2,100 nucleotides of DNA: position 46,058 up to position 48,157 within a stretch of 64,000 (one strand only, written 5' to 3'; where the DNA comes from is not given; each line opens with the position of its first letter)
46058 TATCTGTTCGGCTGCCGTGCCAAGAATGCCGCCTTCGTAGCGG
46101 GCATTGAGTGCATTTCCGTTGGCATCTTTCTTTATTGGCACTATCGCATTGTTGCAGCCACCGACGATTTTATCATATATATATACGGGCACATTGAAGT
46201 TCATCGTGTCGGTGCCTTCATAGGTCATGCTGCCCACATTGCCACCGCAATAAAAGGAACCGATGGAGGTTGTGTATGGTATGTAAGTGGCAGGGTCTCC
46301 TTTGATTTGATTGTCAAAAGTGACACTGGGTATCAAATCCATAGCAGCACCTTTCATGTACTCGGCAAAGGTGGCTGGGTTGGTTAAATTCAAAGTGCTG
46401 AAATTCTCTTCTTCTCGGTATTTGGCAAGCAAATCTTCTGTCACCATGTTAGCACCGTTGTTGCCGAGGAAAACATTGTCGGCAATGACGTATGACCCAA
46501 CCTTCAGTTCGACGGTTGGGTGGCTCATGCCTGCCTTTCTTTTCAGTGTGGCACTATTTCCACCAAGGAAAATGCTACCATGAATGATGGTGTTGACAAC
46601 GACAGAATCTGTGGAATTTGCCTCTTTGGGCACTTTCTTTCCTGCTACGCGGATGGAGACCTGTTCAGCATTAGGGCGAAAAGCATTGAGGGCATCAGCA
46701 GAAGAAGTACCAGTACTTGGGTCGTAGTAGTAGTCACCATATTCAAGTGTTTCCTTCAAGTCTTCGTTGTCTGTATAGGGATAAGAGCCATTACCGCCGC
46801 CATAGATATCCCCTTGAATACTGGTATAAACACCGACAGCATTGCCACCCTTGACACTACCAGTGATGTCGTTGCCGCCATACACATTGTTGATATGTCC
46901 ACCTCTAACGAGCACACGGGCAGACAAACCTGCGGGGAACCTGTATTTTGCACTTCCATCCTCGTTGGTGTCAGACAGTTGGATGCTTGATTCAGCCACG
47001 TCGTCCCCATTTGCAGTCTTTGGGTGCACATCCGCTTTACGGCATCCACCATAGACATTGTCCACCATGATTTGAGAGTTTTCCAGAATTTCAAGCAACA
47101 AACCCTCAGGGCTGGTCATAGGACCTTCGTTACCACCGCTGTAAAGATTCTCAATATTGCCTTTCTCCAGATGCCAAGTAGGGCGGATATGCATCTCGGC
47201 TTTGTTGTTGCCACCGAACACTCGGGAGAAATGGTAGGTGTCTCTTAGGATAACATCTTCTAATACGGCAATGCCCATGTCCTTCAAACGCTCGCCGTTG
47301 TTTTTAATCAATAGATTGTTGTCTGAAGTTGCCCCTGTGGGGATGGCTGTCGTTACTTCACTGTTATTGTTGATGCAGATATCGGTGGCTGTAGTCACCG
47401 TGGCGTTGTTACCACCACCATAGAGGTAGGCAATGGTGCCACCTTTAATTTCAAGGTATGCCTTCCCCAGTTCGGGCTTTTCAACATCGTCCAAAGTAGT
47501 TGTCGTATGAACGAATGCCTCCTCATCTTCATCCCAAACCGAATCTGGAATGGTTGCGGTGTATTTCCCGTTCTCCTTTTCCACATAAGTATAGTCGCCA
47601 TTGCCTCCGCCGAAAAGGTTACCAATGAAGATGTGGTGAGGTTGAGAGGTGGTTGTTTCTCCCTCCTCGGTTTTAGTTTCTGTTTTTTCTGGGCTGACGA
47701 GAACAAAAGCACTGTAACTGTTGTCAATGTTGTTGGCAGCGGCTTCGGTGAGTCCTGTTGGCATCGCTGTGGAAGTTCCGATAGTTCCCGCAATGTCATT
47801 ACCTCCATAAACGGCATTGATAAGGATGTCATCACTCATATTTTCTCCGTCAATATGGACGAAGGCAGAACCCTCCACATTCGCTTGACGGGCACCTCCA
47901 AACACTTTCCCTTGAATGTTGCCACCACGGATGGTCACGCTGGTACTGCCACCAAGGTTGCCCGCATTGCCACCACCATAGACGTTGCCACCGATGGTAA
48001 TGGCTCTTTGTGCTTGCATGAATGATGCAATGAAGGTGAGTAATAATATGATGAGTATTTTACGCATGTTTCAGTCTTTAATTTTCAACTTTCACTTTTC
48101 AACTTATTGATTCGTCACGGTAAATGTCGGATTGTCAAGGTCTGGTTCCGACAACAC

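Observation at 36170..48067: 3965-aa T9SS cargo: ~1900-aa N-terminal [YF]GGG-turn array of unassigned family, GLUG-like module, type-A CTD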

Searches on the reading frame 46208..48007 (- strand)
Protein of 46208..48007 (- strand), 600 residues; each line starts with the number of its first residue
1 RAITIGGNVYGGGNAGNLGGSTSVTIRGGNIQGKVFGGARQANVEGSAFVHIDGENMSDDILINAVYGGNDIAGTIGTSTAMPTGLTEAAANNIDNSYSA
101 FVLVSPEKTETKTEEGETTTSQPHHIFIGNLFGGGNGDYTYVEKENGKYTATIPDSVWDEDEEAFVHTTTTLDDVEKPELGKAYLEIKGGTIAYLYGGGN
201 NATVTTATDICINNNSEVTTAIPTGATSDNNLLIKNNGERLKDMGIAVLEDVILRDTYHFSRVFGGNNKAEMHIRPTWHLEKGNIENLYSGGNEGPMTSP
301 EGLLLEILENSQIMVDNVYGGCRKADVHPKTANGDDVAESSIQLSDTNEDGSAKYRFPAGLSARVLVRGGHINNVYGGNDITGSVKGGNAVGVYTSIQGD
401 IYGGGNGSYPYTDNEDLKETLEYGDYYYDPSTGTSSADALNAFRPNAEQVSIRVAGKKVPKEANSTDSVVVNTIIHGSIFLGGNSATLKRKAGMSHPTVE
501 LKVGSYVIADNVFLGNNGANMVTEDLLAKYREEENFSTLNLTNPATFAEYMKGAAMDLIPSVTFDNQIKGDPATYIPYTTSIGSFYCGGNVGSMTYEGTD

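Call 26: find_homologous_proteins(query=window:46208-48007:-)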
Query window:46208-48007:- (600 aa): 296 proteins with E <= 0.001 among 8000 candidates; the best 120 are listed.
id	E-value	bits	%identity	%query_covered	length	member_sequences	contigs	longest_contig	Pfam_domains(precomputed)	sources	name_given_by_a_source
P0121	5.1e-176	605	54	95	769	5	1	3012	-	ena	-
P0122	1.4e-167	578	55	99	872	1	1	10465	-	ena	-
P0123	1.6e-167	577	53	99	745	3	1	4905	-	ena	-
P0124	1.3e-166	574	52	100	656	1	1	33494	-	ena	-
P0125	1.4e-166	574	53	100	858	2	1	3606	-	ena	-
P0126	5.4e-163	562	52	99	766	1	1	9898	-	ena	-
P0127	6.1e-158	546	51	95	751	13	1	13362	-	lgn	-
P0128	5.7e-157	542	52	99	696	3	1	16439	-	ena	-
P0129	6.1e-156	539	48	99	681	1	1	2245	-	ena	-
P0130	6.8e-155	536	51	99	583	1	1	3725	-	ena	-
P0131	8.2e-155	535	47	97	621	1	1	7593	-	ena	-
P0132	9.7e-153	528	50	100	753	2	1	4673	-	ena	-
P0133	4.4e-152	526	50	99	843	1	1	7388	-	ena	-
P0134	9.5e-152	525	50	99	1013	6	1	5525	-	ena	-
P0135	1.5e-151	525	51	95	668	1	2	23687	-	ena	-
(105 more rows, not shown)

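Call 39: predict_structure(alignment_id=A3)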
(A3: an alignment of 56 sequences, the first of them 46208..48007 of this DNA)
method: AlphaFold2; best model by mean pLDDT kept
length: 600 residues; sequences in the alignment: 56
mean_pLDDT: 93.2   pTM: 0.93
mean pLDDT of the five models: 93.2, 92.8, 92.0, 91.8, 91.7
residues with pLDDT >= 90: 498; 70-90: 82; 50-70: 19; < 50: 1
segments of 3 or more residues with pLDDT < 50: none
pLDDT, mean of each block of 10 residues (from residue 1): 83 90 96 96 97 96 97 96 96 97 97 93 94 96 93 86 86 94 98 97 97 95 73 79 79 79 97 98 98 97 98 98 98 95 95 93 98 98 97 98 96 94 93 95 96 97 95 98 92 89 98 95 93 84 94 91 95 96 93 73
secondary structure, 60 per line:
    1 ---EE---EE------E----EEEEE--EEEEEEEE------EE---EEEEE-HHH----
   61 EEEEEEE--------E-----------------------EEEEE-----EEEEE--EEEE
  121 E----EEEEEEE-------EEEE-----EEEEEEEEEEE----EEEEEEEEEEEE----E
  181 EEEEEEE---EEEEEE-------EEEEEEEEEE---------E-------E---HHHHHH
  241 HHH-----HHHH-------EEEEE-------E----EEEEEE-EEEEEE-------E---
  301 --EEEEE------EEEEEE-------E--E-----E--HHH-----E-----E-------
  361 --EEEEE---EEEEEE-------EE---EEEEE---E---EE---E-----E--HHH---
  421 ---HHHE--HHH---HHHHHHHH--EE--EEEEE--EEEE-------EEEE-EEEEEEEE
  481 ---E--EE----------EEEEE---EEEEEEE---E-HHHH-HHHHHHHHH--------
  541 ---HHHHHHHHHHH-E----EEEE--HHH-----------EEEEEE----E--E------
elements in order: E22-26 E29-36 E48-52 E61-67 E100-104 E110-114 E117-121 E126-132 E140-143 E149-159 E164-175 E180-187 E191-196 E204-213 H235-243 H249-252 E260-264 E277-282 E284-289 E303-307 E314-319 E363-367 E371-376 E389-393 H436-443 E450-454 E457-460 E468-471 E473-480 E499-503 E507-513 H519-522 H524-532 H544-554 E561-564 E581-586

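Call 41: fold_search(model_id=the predicted structure, library=pdb)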
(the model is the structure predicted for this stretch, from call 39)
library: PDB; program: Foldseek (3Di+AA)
matches with E <= 10: 63; with E <= 0.001: 0
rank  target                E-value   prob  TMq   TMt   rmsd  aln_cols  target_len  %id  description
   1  7usl_C                5.3e-02  0.02  0.06  0.06  30.2       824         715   10  Integrin alphaM/beta2 ectodomain in complex with adenylate cyclase toxin RTX751 and M1F5 Fab (released 2022-08-17)
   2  4kh3                  1.8e+00  0.01  0.09  0.10  22.2       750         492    8  Structure of a bacterial self-associating protein (released 2014-01-15)
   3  3nm7_A                2.4e+00  0.41  0.05  0.23  19.6        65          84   15  Crystal Structure of Borrelia burgdorferi Pur-alpha (released 2010-10-06)
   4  2ml1_MODEL_1_A        2.4e+00  0.04  0.06  0.18  18.8       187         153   13  Solution Structure of AlgE6R1 subunit from the Azotobacter vinelandii Mannuronan C5-epimerase (released 2014-10-01)
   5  3ljy_B                2.5e+00  0.04  0.13  0.25  16.9       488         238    8  Crystal structure of putative adhesin (YP_001304413.1) from Parabacteroides distasonis ATCC 8503 at 2.41 A resolution (released 2010-03-02)
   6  3nm7_B                2.9e+00  0.33  0.05  0.26  19.7        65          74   15  Crystal Structure of Borrelia burgdorferi Pur-alpha (released 2010-10-06)
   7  4dam_D                2.9e+00  0.30  0.04  0.16   6.3        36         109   17  Crystal structure of small single-stranded DNA-binding protein from Streptomyces coelicolor (released 2013-01-16)
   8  3nm7_C                3.3e+00  0.33  0.05  0.26  19.6        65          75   15  Crystal Structure of Borrelia burgdorferi Pur-alpha (released 2010-10-06)
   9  4dam_A                3.5e+00  0.28  0.04  0.15   6.3        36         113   17  Crystal structure of small single-stranded DNA-binding protein from Streptomyces coelicolor (released 2013-01-16)
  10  4dam_E                3.8e+00  0.25  0.04  0.16   6.2        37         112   16  Crystal structure of small single-stranded DNA-binding protein from Streptomyces coelicolor (released 2013-01-16)
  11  4opw_A                3.8e+00  0.03  0.11  0.21  18.2       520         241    6  Crystal structure of a putative adhesin (PARMER_02777) from Parabacteroides merdae ATCC 43184 at 1.75 A resolution (released 2014-04-02)
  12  4opw_B                4.2e+00  0.03  0.13  0.22  17.4       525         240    6  Crystal structure of a putative adhesin (PARMER_02777) from Parabacteroides merdae ATCC 43184 at 1.75 A resolution (released 2014-04-02)
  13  6q0p                  4.2e+00  0.02  0.11  0.20  17.4       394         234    9  P. mirabilis hemolysin A mutant - Y134S (released 2020-08-05)
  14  3n8b_B                4.4e+00  0.25  0.05  0.26  19.6        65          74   15  Crystal Structure of Borrelia burgdorferi Pur-alpha (released 2010-10-06)
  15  7jvi_A                4.4e+00  0.04  0.21  0.27  18.1       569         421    9  Crystal structure of a beta-helix domain retrieved from capybara gut metagenome (released 2021-09-08)
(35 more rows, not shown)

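Call 47: find_related_loci(query=A3, collection=genome_contigs, flank=10000)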
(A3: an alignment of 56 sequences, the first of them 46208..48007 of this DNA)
Query A3 (600 aa) in genome_contigs; peptide patterns used: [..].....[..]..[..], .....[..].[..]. (x = any residue, [..] = any of these).
480 stretches matched a pattern; 430 encode a relative of the query (tblastn E <= 1e-3); the best 80 are kept; 80 distinct loci.
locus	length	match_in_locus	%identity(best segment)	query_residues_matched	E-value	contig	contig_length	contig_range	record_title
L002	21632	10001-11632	57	3-600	0e+0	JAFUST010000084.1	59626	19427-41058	MAG: Prevotella sp. isolate RGIG4792 Roe_deer_Reticulum-3__c198286, whole genome shotgun sequence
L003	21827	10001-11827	55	3-600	0e+0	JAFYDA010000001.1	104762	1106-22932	MAG: Prevotella sp. isolate RGIG6979 Sheep_Rumen.Co__c22011, whole genome shotgun sequence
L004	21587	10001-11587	56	30-598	0e+0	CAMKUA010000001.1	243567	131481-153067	MAG: uncultured Prevotella sp. isolate SRR12081296_bin.92_metaWRAP_v1.3_MAG genome assembly, contig: ERZ12289772.11, who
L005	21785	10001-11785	54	3-599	0e+0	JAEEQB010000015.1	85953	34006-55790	MAG: Prevotella sp. isolate Tb.RUG.325 NODE_648_length_85953_cov_8.726656, whole genome shotgun sequence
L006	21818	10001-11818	53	3-600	0e+0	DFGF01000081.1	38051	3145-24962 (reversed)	MAG TPA_asm: Prevotella sp. UBA3757 UBA3757_contig_895, whole genome shotgun sequence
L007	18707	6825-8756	53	3-600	0e+0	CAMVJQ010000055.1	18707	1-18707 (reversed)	MAG TPA_asm: uncultured Prevotella sp. isolate SRR8387714_bin.16_metaWRAP_v1.3_MAG genome assembly, contig: ERZ14209543.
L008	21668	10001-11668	54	3-598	0e+0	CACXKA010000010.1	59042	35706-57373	MAG: uncultured Bacteroidales bacterium isolate RUG11335 genome assembly, contig: RUG11335_asm_10, whole genome shotgun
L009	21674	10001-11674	54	31-598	0e+0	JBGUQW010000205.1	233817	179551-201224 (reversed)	MAG: Prevotella sp. isolate ruminal_MAG_130 ruminal_MAG_130_contig_0207, whole genome shotgun sequence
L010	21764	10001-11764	52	3-600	0e+0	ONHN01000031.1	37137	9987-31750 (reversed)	uncultured Prevotellaceae bacterium isolate RUG310 genome assembly, contig: scaffold_1700, whole genome shotgun sequence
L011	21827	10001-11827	55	31-600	0e+0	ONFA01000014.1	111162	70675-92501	uncultured Prevotellaceae bacterium isolate RUG242 genome assembly, contig: scaffold_405, whole genome shotgun sequence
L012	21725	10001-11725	53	3-598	0e+0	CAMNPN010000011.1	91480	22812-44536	MAG: uncultured Prevotella sp. isolate SRR873595_bin.66_metaWRAP_v1.3_MAG genome assembly, contig: ERZ1756110.3375603, w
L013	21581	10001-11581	54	31-600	0e+0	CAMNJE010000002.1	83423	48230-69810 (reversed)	MAG: uncultured Prevotella sp. isolate SRR873595_bin.65_metaWRAP_v1.3_MAG genome assembly, contig: ERZ1756110.3367416, w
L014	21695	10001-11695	55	31-598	0e+0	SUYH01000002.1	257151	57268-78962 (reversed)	MAG: Prevotella sp. isolate SIG145 NODE_65_length_257151_cov_24.148222, whole genome shotgun sequence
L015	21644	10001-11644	56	3-599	0e+0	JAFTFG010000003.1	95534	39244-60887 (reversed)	MAG: Prevotella sp. isolate RGIG3765 Roe_deer_Abomasum-2__c111, whole genome shotgun sequence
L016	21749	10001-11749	54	3-598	3e-180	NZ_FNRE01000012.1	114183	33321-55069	Prevotella sp. tc2-28, whole genome shotgun sequence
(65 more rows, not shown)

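Call 67: fold_search(model_id=the predicted structure, library=viral)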
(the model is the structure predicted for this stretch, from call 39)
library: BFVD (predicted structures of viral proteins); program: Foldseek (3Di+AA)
matches with E <= 10: 204; with E <= 0.001: 0
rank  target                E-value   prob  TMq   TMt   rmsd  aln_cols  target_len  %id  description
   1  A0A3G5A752            3.1e-01  0.04  0.08  0.10  23.1       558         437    7  Uncharacterized protein [Hyperionvirus sp.]
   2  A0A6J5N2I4            6.6e-01  0.02  0.11  0.09  22.9       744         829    6  Uncharacterized protein [uncultured Caudovirales phage]
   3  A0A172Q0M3            8.7e-01  0.75  0.05  0.14  17.9        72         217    8  Uncharacterized protein [Acinetobacter phage vB_AbaM_ME3]
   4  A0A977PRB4            1.2e+00  0.80  0.05  0.14   4.5        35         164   23  (no name in the UniProt tables at hand)
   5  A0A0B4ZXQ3            1.6e+00  0.41  0.05  0.24  20.2        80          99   11  Uncharacterized protein [Mycobacterium phage Cosmo]
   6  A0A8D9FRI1            1.9e+00  0.66  0.06  0.34   5.5        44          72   16  Uncharacterized protein [uncultured marine phage]
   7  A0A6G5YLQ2            2.1e+00  0.01  0.11  0.10  23.4       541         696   11  (no name in the UniProt tables at hand)
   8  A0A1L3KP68            2.2e+00  0.44  0.06  0.03   6.4        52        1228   12  Major core protein [Hubei odonate virus 14]
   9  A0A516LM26            2.2e+00  0.35  0.05  0.16   3.8        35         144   23  (no name in the UniProt tables at hand)
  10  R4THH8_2              2.6e+00  0.01  0.11  0.09  18.1       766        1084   10  (no name in the UniProt tables at hand)
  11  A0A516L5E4            2.8e+00  0.01  0.08  0.05  23.6       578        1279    8  (no name in the UniProt tables at hand)
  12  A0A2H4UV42            2.9e+00  0.41  0.05  0.15   3.5        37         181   19  Uncharacterized protein [Bodo saltans virus]
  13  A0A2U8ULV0            2.9e+00  0.35  0.05  0.17   4.3        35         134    8  Uncharacterized protein [Microbacterium phage Squash]
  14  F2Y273                2.9e+00  0.10  0.05  0.17  12.6        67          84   16  (no name in the UniProt tables at hand)
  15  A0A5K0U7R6            2.9e+00  0.04  0.05  0.05  17.0       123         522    8  Metallo-beta-lactamase domain-containing protein [Yasminevirus sp. GU-2018]
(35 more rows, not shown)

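Call 70: search_solved_structures(query=A3, max_evalue=10)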
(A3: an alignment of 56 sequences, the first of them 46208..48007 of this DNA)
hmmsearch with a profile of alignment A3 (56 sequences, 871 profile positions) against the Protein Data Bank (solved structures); distinct sequences matched with E-value up to 10: 0.
